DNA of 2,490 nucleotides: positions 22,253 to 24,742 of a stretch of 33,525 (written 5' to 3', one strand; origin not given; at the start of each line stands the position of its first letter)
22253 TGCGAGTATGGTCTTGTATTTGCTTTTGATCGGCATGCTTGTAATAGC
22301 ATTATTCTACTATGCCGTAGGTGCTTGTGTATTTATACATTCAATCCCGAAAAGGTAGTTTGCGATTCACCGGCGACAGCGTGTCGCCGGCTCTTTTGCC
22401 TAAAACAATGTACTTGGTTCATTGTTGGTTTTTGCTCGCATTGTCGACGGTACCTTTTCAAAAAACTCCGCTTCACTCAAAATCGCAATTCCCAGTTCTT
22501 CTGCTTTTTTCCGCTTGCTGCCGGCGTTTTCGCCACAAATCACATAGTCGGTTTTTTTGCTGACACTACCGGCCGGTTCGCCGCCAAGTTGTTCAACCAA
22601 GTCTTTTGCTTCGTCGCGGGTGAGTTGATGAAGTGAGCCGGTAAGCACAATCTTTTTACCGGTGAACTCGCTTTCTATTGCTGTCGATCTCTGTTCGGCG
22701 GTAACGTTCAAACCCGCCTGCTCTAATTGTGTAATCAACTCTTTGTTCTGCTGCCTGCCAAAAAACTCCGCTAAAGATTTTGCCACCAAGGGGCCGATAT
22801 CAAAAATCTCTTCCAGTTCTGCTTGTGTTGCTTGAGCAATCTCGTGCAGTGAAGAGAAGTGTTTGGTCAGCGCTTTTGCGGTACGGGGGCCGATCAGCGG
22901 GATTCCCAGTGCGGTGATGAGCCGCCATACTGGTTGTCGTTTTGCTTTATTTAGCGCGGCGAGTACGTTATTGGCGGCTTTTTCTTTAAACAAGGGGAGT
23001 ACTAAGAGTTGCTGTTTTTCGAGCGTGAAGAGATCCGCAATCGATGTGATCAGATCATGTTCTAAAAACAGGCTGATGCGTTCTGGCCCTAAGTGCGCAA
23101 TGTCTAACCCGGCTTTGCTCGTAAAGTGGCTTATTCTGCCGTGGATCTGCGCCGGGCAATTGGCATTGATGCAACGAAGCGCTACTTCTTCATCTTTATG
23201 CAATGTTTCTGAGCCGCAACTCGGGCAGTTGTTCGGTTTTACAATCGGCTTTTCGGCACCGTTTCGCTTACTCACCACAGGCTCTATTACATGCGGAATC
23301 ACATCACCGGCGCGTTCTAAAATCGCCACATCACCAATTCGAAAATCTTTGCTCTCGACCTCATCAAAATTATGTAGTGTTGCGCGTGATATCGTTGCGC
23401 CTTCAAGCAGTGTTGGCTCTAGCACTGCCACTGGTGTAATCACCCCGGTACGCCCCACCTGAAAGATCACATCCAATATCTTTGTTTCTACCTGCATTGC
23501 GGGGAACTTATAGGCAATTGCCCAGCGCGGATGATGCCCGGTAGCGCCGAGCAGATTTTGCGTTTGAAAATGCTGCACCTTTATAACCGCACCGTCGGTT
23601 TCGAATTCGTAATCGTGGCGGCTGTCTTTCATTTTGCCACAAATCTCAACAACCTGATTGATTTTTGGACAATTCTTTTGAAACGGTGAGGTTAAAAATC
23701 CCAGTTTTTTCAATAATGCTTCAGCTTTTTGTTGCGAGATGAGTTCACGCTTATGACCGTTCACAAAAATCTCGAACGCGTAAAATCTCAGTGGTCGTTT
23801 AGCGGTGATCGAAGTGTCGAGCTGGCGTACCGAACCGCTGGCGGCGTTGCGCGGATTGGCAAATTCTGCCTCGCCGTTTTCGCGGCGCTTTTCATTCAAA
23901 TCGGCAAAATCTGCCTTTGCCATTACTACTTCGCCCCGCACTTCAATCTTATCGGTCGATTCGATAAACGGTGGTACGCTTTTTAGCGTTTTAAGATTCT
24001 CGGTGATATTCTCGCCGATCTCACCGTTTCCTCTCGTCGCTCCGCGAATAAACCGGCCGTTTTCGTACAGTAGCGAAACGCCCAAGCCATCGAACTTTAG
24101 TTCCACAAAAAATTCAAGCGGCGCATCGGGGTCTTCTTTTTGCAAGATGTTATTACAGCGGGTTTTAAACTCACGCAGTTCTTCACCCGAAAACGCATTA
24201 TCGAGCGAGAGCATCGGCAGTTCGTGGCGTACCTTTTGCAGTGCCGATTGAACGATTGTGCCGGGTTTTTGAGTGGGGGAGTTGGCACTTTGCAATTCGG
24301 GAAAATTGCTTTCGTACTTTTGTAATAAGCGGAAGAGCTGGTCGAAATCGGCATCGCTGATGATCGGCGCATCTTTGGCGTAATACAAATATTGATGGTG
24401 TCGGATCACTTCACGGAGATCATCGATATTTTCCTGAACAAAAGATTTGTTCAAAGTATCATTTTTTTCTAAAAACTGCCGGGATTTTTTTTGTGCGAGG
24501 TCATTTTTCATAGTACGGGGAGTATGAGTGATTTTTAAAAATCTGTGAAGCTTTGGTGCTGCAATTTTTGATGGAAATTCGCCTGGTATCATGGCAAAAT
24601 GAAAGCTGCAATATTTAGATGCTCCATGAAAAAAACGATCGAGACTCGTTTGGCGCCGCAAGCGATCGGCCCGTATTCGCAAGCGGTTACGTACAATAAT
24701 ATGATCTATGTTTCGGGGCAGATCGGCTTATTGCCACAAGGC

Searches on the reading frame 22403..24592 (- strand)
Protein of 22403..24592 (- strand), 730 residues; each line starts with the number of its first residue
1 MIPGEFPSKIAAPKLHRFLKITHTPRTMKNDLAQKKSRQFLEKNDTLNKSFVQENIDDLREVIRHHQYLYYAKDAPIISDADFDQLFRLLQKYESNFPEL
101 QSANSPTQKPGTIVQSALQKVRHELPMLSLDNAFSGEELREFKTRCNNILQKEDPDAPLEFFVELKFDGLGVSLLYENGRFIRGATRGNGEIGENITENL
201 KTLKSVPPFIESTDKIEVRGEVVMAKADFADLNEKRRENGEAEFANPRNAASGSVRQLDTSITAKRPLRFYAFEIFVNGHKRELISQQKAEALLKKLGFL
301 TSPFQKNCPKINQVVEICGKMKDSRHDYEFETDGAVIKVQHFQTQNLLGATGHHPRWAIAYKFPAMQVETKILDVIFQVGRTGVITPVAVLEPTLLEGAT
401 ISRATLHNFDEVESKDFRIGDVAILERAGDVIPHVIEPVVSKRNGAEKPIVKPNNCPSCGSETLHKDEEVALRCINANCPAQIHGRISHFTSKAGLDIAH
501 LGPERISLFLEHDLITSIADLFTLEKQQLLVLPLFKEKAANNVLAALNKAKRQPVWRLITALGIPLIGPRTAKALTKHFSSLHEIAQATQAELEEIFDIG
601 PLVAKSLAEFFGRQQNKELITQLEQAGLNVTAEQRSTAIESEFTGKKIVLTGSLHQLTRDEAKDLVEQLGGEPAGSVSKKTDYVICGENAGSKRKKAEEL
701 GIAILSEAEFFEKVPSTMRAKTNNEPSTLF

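Call 22: find_homologous_proteins(query=window:22403-24592:-, max_evalue=1e-50)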
Query window:22403-24592:- (730 aa): 8000 proteins with E <= 1e-50 among 8000 candidates; the best 120 are listed.
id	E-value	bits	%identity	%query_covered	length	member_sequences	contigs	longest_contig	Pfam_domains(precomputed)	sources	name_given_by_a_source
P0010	0.0e+0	1571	100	96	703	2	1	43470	PF12826.14,PF03120.23,PF14520.13,PF01653.24,PF09414.16,PF00533.34,PF03119.22,PF22745.3,PF12738.14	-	-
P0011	3.9e-292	989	65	91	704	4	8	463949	PF12826.14,PF03120.23,PF14520.13,PF01653.24,PF00533.34,PF03119.22,PF22745.3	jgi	jgi:DNA ligase (NAD+)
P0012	1.2e-290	984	64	93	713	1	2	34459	PF12826.14,PF03120.23,PF14520.13,PF01653.24,PF00533.34,PF03119.22,PF22745.3,PF12738.14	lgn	-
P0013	3.0e-288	976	64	92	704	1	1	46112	PF12826.14,PF03120.23,PF14520.13,PF01653.24,PF00533.34,PF03119.22,PF22745.3,PF12738.14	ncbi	-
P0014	2.6e-285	967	63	92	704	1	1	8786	PF12826.14,PF03120.23,PF14520.13,PF01653.24,PF00533.34,PF03119.22,PF22745.3,PF12738.14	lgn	-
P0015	1.1e-284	965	64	93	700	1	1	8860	PF12826.14,PF03120.23,PF14520.13,PF01653.24,PF00533.34,PF03119.22,PF22745.3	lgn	-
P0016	2.3e-284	964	64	92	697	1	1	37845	PF12826.14,PF03120.23,PF14520.13,PF01653.24,PF00533.34,PF03119.22,PF22745.3,PF12738.14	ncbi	-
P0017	3.0e-272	923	60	93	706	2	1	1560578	PF12826.14,PF03120.23,PF14520.13,PF01653.24,PF00533.34,PF03119.22,PF22745.3,PF12738.14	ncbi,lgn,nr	ncbi:NAD-dependent DNA ligase LigA [Candidatus Peregrinibacteria bacterium]|nr:MAG: NAD-dependent DN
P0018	7.7e-272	922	62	93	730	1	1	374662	PF12826.14,PF03120.23,PF14520.13,PF01653.24,PF00533.34,PF03119.22,PF22745.3,PF12738.14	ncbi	-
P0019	4.4e-268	910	62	92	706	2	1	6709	PF12826.14,PF03120.23,PF14520.13,PF01653.24,PF00533.34,PF03119.22,PF22745.3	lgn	-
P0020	6.8e-268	909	60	91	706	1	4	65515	PF12826.14,PF03120.23,PF14520.13,PF01653.24,PF09414.16,PF00533.34,PF03119.22,PF22745.3,PF12738.14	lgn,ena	-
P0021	8.5e-265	899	60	93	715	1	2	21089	PF12826.14,PF03120.23,PF14520.13,PF01653.24,PF00533.34,PF03119.22,PF22745.3,PF12738.14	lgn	-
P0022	1.5e-262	891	58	93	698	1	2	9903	PF12826.14,PF03120.23,PF14520.13,PF01653.24,PF00533.34,PF03119.22,PF22745.3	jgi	jgi:DNA ligase (NAD+)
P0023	6.8e-262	889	59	94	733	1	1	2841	PF12826.14,PF03120.23,PF14520.13,PF01653.24,PF00533.34,PF03119.22,PF22745.3,PF12738.14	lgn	-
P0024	1.4e-261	888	58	93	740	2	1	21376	PF12826.14,PF03120.23,PF14520.13,PF01653.24,PF00533.34,PF03119.22,PF22745.3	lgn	-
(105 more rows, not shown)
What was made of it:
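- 22400..24592 (-): ligA, the conserved right flank of the slot. Nearest relatives are 58-65% identical, and one of them is named Candidatus Peregrinibacteria (call 22).
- The lineage is CPR/Peregrinibacteria (call 22).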

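Call 23: find_encoding_contigs(protein=P0011, flank=10000, max_places=2)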
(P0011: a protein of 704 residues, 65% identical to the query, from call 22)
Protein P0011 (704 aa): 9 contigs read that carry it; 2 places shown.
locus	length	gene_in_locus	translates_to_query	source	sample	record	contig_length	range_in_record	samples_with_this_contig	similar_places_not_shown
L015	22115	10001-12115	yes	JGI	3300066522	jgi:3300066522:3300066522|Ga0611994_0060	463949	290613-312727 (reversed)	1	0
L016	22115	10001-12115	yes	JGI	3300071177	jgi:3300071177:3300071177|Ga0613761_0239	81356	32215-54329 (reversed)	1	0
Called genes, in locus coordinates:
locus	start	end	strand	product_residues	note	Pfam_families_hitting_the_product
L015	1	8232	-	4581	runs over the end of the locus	PF08309:LVIVD, PF20323:DUF6618 (faint), PF08309:LVIVD, PF18102:DTC (faint), PF08309:LVIVD, PF11937:DUF3455 (faint), PF08309:LVIVD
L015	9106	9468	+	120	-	-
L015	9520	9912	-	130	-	PF01042:Ribonuc_L-PSP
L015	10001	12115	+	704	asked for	PF22745:Nlig-Ia, PF01653:DNA_ligase_aden, PF03120:OB_DNA_ligase, PF03119:DNA_ligase_ZBD, PF14520:HHH_5 (faint), PF12826:HHH_2, PF00533:BRCT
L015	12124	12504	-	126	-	-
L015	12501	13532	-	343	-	PF01610:DDE_Tnp_ISL3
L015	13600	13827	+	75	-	-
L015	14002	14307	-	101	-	-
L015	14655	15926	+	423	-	PF00675:Peptidase_M16, PF05193:Peptidase_M16_C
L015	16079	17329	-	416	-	PF12704:MacB_PCD, PF02687:FtsX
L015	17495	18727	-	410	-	PF12704:MacB_PCD, PF02687:FtsX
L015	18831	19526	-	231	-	PF00005:ABC_tran, PF02463:SMC_N (faint), PF13304:AAA_21 (faint)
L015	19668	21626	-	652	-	PF00364:Biotin_lipoyl (faint), PF25973:BSH_CzcB (faint), PF25975:CzcB_C (weak), PF25989:YknX_C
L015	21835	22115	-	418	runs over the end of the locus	PF01548:DEDD_Tnp_IS110, PF02371:Transposase_20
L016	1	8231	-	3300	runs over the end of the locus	PF08309:LVIVD, PF20323:DUF6618 (faint), PF08309:LVIVD, PF11937:DUF3455 (faint)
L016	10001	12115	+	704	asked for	PF22745:Nlig-Ia, PF01653:DNA_ligase_aden, PF03120:OB_DNA_ligase, PF03119:DNA_ligase_ZBD, PF14520:HHH_5 (faint), PF12826:HHH_2, PF00533:BRCT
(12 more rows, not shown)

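Call 24: find_encoding_contigs(protein=P0017, flank=10000, max_places=2)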
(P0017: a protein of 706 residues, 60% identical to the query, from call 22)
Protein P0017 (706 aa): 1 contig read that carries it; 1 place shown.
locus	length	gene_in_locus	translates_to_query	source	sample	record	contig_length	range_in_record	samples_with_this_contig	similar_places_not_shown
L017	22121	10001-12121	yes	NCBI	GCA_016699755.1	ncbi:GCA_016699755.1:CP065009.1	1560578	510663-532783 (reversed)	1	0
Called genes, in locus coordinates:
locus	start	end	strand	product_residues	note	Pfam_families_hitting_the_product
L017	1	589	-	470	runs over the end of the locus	PF03979:Sigma70_r1_1, PF00140:Sigma70_r1_2, PF04542:Sigma70_r2, PF04539:Sigma70_r3, PF04545:Sigma70_r4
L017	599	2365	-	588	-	PF01807:Zn_ribbon_DnaG, PF08275:DNAG_N, PF01751:Toprim, PF13662:Toprim_4, PF13155:Toprim_2, PF10410:DnaB_bind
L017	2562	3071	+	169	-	-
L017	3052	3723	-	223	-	PF00702:Hydrolase, PF12710:HAD (faint), PF13419:HAD_2, PF13242:Hydrolase_like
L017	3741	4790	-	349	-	PF00814:TsaD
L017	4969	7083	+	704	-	PF00580:UvrD-helicase, PF01443:Viral_helicase1 (faint), PF13245:AAA_19, PF13604:AAA_30 (faint), PF13361:UvrD_C, PF13538:UvrD_C_2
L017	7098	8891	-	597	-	PF03600:CitMHS, PF02080:TrkA_C, PF00939:Na_sulph_symp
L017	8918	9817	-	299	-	PF07549:Sec_GG (weak), PF02355:SecD_SecF_C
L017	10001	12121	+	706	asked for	PF22745:Nlig-Ia, PF01653:DNA_ligase_aden, PF03120:OB_DNA_ligase, PF03119:DNA_ligase_ZBD, PF14520:HHH_5 (faint), PF12826:HHH_2, PF00533:BRCT, PF12738:PTCB-BRCT (weak)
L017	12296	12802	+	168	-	-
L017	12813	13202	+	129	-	PF03073:TspO_MBR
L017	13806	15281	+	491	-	PF00749:tRNA-synt_1c, PF19269:Anticodon_2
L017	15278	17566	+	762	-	-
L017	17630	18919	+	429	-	PF02308:MgtC, PF13194:DUF4010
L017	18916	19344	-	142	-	-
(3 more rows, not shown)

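Call 25: find_encoding_contigs(protein=P0018, flank=10000, max_places=2)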
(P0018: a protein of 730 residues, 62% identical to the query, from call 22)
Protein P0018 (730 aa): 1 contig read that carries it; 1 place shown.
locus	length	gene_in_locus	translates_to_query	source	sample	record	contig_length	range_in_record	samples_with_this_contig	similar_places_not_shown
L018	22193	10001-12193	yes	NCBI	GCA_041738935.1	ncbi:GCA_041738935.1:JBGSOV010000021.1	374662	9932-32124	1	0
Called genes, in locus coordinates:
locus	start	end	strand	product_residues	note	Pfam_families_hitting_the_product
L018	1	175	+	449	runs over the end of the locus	PF00672:HAMP, PF00512:HisKA, PF02518:HATPase_c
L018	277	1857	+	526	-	PF18884:TSP3_bac (faint), PF00395:SLH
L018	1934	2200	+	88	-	-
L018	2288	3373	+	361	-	PF07478:Dala_Dala_lig_C (faint), PF22660:RS_preATP-grasp-like, PF02222:ATP-grasp, PF17769:PurK_C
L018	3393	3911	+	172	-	PF00731:AIRC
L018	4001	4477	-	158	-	PF01042:Ribonuc_L-PSP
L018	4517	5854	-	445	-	-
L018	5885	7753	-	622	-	-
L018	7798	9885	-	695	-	-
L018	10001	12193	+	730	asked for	PF22745:Nlig-Ia, PF01653:DNA_ligase_aden, PF03120:OB_DNA_ligase, PF03119:DNA_ligase_ZBD, PF12826:HHH_2, PF14520:HHH_5 (weak), PF00533:BRCT, PF12738:PTCB-BRCT (weak)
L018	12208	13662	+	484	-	PF02366:PMT, PF16192:PMT_4TMC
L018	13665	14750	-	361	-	-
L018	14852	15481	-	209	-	-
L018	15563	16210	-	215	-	-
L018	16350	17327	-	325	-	PF01509:TruB_N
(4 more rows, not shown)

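Call 29: find_encoding_contigs(protein=P0013, flank=10000, max_places=2)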
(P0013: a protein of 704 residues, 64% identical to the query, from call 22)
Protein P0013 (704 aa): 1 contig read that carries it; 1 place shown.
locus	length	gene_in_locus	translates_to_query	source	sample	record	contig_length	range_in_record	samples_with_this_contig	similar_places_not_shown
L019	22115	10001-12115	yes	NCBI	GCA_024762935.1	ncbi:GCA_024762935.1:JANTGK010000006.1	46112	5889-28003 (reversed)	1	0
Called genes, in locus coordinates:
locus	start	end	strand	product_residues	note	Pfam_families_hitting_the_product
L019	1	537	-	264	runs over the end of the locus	PF00303:Thymidylat_synt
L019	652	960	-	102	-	PF00462:Glutaredoxin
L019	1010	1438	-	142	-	-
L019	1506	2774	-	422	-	PF00675:Peptidase_M16, PF05193:Peptidase_M16_C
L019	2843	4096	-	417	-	PF08245:Mur_ligase_M, PF02875:Mur_ligase_C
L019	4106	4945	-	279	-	PF01370:Epimerase, PF04321:RmlD_sub_bind, PF01073:3Beta_HSD (weak), PF16363:GDP_Man_Dehyd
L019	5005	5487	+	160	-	-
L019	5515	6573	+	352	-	PF02463:SMC_N, PF13175:AAA_15, PF13476:AAA_23, PF13555:AAA_29 (weak), PF13304:AAA_21 (weak)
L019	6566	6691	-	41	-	-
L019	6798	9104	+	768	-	PF01541:GIY-YIG, PF27096:UvrC_M, PF22920:UvrC_RNaseH, PF08459:UvrC_RNaseH_dom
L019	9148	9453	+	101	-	-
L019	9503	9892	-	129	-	PF01042:Ribonuc_L-PSP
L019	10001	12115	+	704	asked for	PF22745:Nlig-Ia, PF01653:DNA_ligase_aden, PF03120:OB_DNA_ligase, PF03119:DNA_ligase_ZBD, PF12826:HHH_2, PF14520:HHH_5 (weak), PF00533:BRCT, PF12738:PTCB-BRCT (weak)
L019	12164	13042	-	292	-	PF01509:TruB_N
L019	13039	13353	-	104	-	PF02261:Asp_decarbox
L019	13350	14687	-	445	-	PF08245:Mur_ligase_M, PF02875:Mur_ligase_C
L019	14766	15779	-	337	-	PF00044:Gp_dh_N, PF02800:Gp_dh_C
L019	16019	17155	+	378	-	PF04545:Sigma70_r4, PF05066:HARE-HTH (faint)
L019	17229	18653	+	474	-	PF02878:PGM_PMM_I, PF02879:PGM_PMM_II, PF02880:PGM_PMM_III, PF00408:PGM_PMM_IV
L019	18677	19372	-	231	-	PF01797:Y1_Tnp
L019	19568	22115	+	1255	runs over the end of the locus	-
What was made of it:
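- In L019 the ancestral-looking gap is only 48 bp, which leaves no raw material for gene birth (call 29).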

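Call 30: find_encoding_contigs(protein=P0016, flank=10000, max_places=2)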
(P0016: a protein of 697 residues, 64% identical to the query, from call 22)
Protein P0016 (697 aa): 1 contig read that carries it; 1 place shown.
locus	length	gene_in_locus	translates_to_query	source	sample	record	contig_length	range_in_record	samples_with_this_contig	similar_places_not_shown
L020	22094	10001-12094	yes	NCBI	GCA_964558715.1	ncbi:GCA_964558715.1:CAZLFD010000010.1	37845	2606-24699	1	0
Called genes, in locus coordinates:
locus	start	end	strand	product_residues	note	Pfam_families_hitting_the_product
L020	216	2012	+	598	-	PF00009:GTP_EFTU, PF01926:MMR_HSR1 (weak), PF03144:GTP_EFTU_D2, PF22042:EF-G_D2, PF00679:EFG_C, PF21018:BipA_C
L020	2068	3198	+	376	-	PF22660:RS_preATP-grasp-like, PF02222:ATP-grasp, PF17769:PurK_C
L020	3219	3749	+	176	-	PF00731:AIRC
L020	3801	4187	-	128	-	PF01042:Ribonuc_L-PSP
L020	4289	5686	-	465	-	-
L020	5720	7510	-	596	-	-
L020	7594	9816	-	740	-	-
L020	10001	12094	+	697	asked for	PF22745:Nlig-Ia, PF01653:DNA_ligase_aden, PF03120:OB_DNA_ligase, PF03119:DNA_ligase_ZBD, PF12826:HHH_2, PF14520:HHH_5 (weak), PF00533:BRCT, PF12738:PTCB-BRCT (weak)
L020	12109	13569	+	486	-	PF02366:PMT, PF16192:PMT_4TMC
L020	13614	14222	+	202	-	-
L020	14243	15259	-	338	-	PF01509:TruB_N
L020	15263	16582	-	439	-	PF08245:Mur_ligase_M, PF02875:Mur_ligase_C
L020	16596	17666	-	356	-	PF00044:Gp_dh_N, PF02800:Gp_dh_C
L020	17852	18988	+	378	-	PF04545:Sigma70_r4, PF05066:HARE-HTH (weak)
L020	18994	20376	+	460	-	PF02878:PGM_PMM_I, PF02879:PGM_PMM_II, PF02880:PGM_PMM_III, PF00408:PGM_PMM_IV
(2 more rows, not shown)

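Call 31: find_encoding_contigs(protein=P0012, flank=10000, max_places=2)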
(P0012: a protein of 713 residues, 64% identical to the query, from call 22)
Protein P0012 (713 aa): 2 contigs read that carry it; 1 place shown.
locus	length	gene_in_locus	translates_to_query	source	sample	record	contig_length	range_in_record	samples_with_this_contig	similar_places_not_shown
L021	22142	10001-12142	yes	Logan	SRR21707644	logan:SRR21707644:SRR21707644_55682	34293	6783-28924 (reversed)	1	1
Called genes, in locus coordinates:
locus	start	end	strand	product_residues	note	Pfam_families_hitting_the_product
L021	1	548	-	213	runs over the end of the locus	-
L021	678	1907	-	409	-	PF00270:DEAD, PF04851:ResIII (weak), PF00271:Helicase_C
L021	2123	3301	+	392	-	PF22660:RS_preATP-grasp-like, PF02222:ATP-grasp, PF17769:PurK_C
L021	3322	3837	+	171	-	PF00731:AIRC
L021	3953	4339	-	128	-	PF01042:Ribonuc_L-PSP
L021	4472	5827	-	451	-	-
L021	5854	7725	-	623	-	-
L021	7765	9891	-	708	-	-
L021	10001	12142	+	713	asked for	PF22745:Nlig-Ia, PF01653:DNA_ligase_aden, PF03120:OB_DNA_ligase, PF03119:DNA_ligase_ZBD, PF12826:HHH_2, PF14520:HHH_5 (weak), PF00533:BRCT, PF12738:PTCB-BRCT (weak)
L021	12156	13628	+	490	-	PF02366:PMT, PF16192:PMT_4TMC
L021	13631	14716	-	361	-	PF01471:PG_binding_1 (faint)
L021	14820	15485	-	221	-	-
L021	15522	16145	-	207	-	-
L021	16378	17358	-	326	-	PF01509:TruB_N, PF09157:TruB-C_2 (weak)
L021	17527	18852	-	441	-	PF08245:Mur_ligase_M, PF02875:Mur_ligase_C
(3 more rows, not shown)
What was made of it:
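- The array is accessory and differs between lineages (calls 25, 29-31).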
